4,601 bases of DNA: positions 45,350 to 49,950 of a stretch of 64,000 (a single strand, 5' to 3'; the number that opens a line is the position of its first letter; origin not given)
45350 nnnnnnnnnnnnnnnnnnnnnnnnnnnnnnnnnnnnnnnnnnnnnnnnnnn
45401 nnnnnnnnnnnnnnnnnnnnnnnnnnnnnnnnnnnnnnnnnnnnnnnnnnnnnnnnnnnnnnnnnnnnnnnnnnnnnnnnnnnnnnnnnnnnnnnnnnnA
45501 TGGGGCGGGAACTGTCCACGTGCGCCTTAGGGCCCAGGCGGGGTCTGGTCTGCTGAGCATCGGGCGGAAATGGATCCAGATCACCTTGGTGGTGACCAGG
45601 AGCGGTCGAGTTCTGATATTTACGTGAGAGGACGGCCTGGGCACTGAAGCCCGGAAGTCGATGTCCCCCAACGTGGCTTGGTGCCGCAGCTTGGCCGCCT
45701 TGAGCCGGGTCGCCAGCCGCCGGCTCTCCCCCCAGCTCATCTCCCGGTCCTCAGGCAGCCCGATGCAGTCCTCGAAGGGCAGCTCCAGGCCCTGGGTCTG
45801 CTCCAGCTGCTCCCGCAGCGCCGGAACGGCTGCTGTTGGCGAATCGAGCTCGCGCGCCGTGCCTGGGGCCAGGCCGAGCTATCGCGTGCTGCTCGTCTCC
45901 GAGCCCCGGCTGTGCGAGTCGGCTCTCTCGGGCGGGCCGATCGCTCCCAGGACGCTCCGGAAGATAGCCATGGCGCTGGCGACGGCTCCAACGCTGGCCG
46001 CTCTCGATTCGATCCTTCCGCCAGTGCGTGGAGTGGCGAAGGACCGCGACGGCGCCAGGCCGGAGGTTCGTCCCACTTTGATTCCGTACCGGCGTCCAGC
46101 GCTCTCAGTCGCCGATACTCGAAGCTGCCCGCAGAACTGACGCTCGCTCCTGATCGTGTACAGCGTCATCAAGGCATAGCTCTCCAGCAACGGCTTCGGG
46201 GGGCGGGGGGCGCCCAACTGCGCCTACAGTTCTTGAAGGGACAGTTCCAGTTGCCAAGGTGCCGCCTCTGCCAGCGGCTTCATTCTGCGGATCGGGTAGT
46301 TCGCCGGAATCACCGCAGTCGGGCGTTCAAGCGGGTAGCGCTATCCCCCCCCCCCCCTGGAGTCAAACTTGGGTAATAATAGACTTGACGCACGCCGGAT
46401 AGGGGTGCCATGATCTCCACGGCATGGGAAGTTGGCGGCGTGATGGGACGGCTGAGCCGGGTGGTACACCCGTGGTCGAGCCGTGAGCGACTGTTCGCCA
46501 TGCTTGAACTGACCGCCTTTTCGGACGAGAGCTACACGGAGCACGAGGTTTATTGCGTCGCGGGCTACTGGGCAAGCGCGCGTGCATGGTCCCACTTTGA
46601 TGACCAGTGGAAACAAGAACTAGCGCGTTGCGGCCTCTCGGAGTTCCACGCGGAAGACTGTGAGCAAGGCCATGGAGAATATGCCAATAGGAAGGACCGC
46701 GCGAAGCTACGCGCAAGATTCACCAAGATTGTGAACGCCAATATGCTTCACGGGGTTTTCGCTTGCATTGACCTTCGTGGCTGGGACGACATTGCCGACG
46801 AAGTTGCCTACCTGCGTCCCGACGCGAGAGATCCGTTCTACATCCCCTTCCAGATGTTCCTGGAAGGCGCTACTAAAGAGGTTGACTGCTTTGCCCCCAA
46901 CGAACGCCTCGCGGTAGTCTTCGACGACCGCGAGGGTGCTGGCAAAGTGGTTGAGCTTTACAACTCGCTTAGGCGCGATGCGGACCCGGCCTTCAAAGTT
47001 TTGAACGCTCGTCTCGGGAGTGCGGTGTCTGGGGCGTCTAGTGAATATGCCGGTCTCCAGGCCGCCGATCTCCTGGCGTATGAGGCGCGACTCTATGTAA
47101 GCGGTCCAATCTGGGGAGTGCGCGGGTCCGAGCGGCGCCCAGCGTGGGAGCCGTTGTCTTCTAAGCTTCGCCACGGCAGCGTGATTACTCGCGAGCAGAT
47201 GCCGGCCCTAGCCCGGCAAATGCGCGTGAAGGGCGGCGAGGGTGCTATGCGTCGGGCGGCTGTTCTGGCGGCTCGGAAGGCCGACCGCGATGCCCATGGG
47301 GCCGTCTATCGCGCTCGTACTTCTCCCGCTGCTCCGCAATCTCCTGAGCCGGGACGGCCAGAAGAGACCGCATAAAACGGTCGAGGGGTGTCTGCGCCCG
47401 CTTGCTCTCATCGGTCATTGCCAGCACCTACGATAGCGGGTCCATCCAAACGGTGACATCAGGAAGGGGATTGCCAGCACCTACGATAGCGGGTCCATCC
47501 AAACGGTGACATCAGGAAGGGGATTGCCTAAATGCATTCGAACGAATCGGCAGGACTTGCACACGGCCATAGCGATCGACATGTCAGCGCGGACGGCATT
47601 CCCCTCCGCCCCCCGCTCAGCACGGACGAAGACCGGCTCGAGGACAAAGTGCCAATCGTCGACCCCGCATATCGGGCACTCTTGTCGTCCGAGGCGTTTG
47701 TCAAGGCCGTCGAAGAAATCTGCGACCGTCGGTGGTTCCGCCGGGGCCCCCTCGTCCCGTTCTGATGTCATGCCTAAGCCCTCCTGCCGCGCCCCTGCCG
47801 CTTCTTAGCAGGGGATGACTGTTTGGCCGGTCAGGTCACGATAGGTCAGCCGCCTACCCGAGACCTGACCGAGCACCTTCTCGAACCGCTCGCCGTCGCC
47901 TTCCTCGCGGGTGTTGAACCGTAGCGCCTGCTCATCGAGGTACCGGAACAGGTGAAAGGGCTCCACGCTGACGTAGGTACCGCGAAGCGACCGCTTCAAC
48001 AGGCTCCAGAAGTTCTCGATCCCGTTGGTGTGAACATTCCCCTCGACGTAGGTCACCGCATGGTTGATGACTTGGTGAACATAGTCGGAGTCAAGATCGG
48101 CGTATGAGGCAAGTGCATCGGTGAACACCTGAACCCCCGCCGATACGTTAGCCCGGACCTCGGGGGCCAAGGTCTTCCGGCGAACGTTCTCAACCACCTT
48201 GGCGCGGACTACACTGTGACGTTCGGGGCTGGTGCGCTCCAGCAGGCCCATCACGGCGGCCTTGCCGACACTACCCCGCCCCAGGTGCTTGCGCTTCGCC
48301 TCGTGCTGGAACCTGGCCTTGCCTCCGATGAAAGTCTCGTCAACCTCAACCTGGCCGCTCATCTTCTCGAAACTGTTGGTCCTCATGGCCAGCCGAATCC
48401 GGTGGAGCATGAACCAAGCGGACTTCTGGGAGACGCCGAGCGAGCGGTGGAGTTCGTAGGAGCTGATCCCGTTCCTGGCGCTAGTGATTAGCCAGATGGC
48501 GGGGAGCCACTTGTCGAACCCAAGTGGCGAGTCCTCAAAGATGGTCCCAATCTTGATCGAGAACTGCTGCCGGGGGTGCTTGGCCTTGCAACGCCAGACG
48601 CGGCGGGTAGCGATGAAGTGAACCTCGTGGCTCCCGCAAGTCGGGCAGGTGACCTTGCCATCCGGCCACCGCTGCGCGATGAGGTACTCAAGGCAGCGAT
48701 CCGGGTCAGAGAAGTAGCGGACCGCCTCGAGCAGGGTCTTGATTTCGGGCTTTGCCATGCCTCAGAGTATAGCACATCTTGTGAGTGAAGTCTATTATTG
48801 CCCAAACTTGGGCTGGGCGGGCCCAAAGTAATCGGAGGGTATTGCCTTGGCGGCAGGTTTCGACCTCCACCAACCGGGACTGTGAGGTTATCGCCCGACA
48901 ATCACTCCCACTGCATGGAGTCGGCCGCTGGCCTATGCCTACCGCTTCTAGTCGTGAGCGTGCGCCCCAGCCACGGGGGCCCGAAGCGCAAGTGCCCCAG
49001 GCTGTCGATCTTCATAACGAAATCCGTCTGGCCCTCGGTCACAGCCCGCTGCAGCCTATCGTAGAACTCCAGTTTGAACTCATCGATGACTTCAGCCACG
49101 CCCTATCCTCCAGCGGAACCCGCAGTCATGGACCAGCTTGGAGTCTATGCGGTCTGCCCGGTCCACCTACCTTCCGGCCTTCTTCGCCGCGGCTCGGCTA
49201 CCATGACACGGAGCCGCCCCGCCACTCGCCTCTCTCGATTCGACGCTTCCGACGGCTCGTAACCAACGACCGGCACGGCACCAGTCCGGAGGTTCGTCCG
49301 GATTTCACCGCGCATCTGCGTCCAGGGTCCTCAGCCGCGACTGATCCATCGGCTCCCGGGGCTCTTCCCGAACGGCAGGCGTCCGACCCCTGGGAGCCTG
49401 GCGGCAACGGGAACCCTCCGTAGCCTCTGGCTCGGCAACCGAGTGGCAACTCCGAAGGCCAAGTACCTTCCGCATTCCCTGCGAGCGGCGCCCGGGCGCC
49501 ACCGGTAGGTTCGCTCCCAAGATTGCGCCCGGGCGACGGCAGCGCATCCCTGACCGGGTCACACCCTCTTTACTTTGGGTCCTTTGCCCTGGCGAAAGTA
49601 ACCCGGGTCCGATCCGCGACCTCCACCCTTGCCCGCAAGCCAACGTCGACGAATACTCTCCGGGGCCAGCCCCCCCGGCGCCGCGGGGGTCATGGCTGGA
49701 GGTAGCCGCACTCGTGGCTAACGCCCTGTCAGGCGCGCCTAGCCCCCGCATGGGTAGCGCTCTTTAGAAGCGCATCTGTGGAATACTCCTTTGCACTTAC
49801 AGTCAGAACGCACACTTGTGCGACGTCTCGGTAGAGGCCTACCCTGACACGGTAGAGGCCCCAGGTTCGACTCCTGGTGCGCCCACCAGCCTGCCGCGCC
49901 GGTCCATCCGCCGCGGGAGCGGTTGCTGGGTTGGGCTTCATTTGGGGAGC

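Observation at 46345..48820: IS1595-family transposon carrying a low-GC DUF3800 gene and a zinc-ribbon ORF as passengers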

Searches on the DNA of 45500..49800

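Call 24: search_rna_families(source=window, start=45500, end=49800, threshold=evalue, max_evalue=10, show_alignments=3)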
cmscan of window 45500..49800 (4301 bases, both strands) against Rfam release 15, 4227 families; matches with E-value up to 10: 2.
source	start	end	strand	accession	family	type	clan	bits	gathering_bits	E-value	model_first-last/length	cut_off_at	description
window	48928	48972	-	RF02040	HOTTIP_1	Gene; lncRNA;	-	15.1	50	7.7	1-57/57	no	HOXA transcript at the distal tip, conserved region 1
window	47820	47859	-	RF01124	sR36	Gene; snRNA; snoRNA; CD-box;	-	13.1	55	7.2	14-55/55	no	Small nucleolar RNA sR36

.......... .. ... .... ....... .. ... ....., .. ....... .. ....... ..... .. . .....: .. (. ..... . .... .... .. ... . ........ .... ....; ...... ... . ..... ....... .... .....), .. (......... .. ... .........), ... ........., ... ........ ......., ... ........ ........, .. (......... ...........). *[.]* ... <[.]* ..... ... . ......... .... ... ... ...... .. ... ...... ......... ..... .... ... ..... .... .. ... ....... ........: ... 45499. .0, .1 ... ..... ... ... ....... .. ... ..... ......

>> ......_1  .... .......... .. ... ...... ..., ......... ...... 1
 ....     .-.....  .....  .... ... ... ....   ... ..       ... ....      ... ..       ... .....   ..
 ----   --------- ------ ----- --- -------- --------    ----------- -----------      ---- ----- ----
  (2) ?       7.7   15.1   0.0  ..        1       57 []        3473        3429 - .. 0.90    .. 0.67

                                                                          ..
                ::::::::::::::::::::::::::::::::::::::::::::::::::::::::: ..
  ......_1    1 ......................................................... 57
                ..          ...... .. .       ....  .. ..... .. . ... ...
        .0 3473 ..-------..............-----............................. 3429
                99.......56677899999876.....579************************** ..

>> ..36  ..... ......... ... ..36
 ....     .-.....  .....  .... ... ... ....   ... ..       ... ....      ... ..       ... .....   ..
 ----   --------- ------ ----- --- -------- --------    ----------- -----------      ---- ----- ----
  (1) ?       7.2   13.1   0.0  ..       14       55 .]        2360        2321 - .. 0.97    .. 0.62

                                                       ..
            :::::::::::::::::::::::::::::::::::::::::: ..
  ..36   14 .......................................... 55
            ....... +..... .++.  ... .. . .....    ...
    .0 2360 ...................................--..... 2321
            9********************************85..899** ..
